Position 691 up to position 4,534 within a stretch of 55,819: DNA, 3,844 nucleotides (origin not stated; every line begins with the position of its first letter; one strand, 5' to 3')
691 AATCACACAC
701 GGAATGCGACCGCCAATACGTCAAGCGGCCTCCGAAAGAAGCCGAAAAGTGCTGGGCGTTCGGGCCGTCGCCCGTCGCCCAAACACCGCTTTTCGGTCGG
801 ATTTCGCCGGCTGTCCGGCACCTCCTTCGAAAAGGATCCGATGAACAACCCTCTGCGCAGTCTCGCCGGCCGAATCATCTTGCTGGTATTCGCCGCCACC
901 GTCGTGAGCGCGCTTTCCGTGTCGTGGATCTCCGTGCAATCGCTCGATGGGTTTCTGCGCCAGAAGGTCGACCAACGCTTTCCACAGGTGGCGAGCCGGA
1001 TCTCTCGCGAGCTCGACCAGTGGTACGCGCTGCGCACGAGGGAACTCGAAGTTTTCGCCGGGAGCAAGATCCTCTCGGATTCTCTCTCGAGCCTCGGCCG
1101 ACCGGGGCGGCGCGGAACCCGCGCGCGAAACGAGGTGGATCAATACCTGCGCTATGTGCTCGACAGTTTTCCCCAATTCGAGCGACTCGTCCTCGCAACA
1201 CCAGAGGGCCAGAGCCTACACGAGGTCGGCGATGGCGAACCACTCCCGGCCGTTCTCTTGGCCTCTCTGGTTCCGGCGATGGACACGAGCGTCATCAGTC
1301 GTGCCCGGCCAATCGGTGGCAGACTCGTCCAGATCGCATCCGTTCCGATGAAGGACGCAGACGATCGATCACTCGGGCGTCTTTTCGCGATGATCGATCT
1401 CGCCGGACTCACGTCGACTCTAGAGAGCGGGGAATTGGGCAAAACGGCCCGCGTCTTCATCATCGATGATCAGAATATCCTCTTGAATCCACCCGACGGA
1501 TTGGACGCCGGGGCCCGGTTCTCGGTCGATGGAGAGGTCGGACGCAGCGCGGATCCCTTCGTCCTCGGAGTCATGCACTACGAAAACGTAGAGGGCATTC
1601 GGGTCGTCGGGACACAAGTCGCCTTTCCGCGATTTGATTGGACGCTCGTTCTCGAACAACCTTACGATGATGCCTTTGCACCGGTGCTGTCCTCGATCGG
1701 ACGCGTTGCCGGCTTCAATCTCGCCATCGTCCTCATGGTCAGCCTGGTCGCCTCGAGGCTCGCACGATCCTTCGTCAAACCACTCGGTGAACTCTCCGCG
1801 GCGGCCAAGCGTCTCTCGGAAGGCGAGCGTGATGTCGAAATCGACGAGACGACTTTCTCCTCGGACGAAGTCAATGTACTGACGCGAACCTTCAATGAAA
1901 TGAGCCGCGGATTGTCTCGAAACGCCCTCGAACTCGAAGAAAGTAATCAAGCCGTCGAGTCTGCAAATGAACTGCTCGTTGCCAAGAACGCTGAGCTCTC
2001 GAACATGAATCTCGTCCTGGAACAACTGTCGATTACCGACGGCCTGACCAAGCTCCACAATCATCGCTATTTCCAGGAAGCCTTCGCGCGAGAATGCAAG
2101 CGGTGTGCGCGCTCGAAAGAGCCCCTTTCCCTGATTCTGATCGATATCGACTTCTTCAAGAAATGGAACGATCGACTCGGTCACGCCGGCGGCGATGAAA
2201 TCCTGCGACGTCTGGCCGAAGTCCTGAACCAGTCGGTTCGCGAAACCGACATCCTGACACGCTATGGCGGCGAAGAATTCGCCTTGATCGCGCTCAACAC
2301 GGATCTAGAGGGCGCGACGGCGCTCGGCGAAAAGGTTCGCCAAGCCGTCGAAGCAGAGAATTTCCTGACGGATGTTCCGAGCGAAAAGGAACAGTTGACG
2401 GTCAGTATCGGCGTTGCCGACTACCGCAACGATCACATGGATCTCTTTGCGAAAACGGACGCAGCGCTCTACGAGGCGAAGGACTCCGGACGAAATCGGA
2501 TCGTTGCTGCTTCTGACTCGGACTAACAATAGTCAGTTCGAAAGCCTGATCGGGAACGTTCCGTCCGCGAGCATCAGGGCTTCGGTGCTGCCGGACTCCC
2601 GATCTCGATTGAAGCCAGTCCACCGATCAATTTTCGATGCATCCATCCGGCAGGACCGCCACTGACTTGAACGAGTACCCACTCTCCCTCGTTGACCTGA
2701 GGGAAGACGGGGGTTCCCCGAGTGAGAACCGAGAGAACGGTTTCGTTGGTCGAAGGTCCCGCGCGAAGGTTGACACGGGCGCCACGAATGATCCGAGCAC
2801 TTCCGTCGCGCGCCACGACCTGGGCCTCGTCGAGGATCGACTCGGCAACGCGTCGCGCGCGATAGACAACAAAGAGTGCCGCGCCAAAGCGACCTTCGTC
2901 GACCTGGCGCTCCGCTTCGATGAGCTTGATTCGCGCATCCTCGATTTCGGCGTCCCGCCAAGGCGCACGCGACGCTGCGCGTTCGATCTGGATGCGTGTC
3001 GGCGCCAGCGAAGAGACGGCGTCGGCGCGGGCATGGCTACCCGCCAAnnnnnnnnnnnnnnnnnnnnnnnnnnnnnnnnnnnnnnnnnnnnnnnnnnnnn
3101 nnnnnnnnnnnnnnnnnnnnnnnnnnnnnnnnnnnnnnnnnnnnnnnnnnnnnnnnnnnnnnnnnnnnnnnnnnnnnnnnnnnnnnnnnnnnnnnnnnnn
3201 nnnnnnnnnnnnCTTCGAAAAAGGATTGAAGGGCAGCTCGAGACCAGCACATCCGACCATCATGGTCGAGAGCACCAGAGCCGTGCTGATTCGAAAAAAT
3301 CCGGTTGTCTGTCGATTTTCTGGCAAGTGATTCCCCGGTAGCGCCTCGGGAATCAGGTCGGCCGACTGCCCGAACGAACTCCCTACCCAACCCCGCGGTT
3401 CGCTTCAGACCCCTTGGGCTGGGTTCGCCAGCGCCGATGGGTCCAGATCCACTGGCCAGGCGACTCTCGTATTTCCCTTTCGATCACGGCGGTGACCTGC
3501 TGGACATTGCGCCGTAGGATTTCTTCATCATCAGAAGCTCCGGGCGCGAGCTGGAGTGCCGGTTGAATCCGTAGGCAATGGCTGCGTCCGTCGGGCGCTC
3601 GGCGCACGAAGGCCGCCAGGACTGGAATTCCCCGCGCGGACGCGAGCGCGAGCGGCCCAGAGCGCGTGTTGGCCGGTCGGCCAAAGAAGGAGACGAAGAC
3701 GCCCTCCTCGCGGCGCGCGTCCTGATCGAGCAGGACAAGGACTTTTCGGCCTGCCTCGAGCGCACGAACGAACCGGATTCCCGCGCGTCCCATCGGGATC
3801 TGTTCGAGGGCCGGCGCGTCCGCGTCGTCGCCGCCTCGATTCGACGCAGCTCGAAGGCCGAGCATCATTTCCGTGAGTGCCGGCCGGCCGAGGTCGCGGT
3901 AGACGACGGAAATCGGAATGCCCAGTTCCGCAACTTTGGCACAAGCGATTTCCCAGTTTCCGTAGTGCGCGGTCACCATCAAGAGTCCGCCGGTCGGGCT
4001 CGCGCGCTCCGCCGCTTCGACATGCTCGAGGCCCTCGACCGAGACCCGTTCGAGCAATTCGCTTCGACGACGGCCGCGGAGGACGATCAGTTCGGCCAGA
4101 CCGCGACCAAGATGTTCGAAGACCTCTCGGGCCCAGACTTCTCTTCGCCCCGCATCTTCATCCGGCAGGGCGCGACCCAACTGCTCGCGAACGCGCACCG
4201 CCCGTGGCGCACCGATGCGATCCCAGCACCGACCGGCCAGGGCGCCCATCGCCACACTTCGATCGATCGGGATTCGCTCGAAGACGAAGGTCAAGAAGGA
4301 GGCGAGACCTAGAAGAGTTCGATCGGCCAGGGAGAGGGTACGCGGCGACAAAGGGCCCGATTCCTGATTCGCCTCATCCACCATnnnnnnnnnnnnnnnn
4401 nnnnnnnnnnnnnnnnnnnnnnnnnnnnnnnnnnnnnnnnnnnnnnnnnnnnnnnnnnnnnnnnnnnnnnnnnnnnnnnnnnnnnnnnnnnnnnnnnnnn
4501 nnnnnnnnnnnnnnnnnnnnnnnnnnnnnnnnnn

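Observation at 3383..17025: Self-contained 11-gene acyl-lipid factory: private FAS II set, atypical ACP, PPTase, giant carboxylase and two different acyltransferases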

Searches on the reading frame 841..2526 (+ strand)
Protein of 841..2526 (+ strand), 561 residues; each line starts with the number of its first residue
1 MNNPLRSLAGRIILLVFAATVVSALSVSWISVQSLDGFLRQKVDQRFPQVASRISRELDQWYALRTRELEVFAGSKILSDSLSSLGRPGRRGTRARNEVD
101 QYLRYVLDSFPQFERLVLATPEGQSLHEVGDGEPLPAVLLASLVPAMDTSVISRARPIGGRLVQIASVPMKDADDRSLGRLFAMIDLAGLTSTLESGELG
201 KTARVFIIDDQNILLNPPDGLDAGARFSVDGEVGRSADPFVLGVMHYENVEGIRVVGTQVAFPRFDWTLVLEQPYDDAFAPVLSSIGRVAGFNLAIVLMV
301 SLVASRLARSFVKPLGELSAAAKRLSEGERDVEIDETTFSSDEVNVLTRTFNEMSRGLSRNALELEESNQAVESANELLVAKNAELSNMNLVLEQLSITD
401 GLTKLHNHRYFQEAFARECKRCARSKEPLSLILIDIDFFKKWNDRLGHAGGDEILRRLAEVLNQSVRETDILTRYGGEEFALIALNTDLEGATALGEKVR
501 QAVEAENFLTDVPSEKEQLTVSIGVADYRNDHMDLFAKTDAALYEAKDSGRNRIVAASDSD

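Call 9: search_protein_families(library=pfam, proteins=[window:841-2526:+], max_evalue=0.01)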
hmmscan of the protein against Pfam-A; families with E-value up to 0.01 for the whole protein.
window:841-2526:+ (561 aa): 3 families
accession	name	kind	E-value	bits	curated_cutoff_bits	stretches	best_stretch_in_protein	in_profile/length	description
PF00990.26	GGDEF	-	3.7e-44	150.8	23.8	1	398-553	2-161/161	Diguanylate cyclase, GGDEF domain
PF00672.30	HAMP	-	4.1e-10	40.2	25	1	306-358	1-51/53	HAMP domain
PF02743.24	dCache_1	-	1.2e-07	31.9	45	1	40-270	4-238/240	Cache domain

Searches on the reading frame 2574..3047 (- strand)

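Call 9: search_protein_families(library=pfam, proteins=[window:2574-3047:-], max_evalue=0.01)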
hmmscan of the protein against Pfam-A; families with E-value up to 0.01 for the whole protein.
window:2574-3047:- (157 aa): 2 families
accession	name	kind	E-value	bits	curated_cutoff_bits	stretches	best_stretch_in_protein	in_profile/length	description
PF08239.17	SH3_3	-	8.9e-09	35.8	27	1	91-141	2-53/54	Bacterial SH3 domain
PF06347.19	SH3_4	-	2.1e-08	34.3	24.1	1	90-142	3-55/56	Bacterial SH3 domain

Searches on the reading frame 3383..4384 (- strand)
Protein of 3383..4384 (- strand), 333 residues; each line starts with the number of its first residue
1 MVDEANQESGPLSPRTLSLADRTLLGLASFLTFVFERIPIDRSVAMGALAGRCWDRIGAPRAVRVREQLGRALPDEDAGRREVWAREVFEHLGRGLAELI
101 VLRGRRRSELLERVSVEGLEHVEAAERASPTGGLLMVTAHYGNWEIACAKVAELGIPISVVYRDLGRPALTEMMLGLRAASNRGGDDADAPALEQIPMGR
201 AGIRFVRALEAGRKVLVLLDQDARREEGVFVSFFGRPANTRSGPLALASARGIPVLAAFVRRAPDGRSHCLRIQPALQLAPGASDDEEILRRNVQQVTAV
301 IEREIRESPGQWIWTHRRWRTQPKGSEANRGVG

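Call 4: search_protein_families(library=pfam, proteins=[window:3383-4384:-], max_evalue=0.01)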
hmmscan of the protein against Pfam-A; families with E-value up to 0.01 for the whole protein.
window:3383-4384:- (333 aa): 1 family
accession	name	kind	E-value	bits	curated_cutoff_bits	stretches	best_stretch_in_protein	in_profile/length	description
PF03279.18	Lip_A_acyltrans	-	8.4e-38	130.7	22.3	1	31-321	22-295/295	Bacterial lipid A biosynthesis acyltransferase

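Call 5: search_protein_families(library=ncbifam, proteins=[window:3383-4384:-], max_evalue=0.01)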
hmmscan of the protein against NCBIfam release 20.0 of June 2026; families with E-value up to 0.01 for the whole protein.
window:3383-4384:- (333 aa): 17 families
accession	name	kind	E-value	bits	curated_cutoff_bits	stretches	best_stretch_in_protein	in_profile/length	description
NF006487.0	PRK08905.1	equivalog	1.5e-33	116.1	281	1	29-329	4-282/290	lysophospholipid acyltransferase family protein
NF005120.0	PRK06553.1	equivalog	1e-31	110.4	273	1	62-320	60-307/308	lipid A biosynthesis lauroyl acyltransferase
TIGR02207.1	lipid_A_htrB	subfamily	1.8e-30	106.3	297.8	1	25-326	17-299/303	LpxL/LpxP family Kdo(2)-lipid IV(A) lauroyl/palmitoleoyl acyltransferase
NF006437.0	PRK08733.1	equivalog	1.6e-26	93.2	540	1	31-326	27-301/306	LpxL/LpxP family Kdo(2)-lipid IV(A) lauroyl/palmitoleoyl acyltransferase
NF006270.0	PRK08419.1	equivalog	5.4e-25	88.3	248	1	27-322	9-291/298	lipid A biosynthesis lauroyl acyltransferase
NF004191.0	PRK05646.1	equivalog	3.3e-24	85.6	491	1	29-327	22-303/310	lipid A biosynthesis lauroyl acyltransferase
NF006438.0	PRK08734.1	equivalog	6.6e-23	81.2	363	1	37-327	19-293/305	lauroyl acyltransferase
NF005340.0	PRK06860.1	subfamily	4.4e-21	75.3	398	1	25-327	23-305/309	lipid A biosynthesis lauroyl acyltransferase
NF005952.0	PRK08025.1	equivalog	1.7e-20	73.4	517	1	25-326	21-301/306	kdo(2)-lipid IV(A) palmitoleoyltransferase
NF005399.0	PRK06946.1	subfamily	1.4e-19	70.5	343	1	27-326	9-290/294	lipid A biosynthesis lauroyl acyltransferase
NF005919.0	PRK07920.1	equivalog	1.1e-18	67.4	209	1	48-322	36-296/311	phosphatidylinositol mannoside acyltransferase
NF005150.0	PRK06628.1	equivalog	1.3e-16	60.8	350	1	87-320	73-289/290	lipid A biosynthesis lauroyl acyltransferase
NF006432.0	PRK08706.1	equivalog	1.3e-15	57.4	384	1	29-327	5-286/289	lipid A biosynthesis lauroyl acyltransferase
NF004190.0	PRK05645.1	equivalog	4.4e-14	52.3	377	1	35-326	16-291/295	lysophospholipid acyltransferase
TIGR02208.1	lipid_A_msbB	equivalog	2.6e-13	49.9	336.05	1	46-326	38-301/305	lauroyl-Kdo(2)-lipid IV(A) myristoyltransferase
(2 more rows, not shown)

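Call 37: search_solved_structures(query=window:3383-4384:-, max_evalue=1)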
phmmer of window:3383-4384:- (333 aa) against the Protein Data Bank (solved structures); distinct sequences matched with E-value up to 1: 1.
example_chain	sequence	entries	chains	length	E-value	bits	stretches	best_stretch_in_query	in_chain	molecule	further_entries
5kn7_B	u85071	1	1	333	1.4e-05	27.9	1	96-323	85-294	Lipid A biosynthesis lauroyl acyltransferase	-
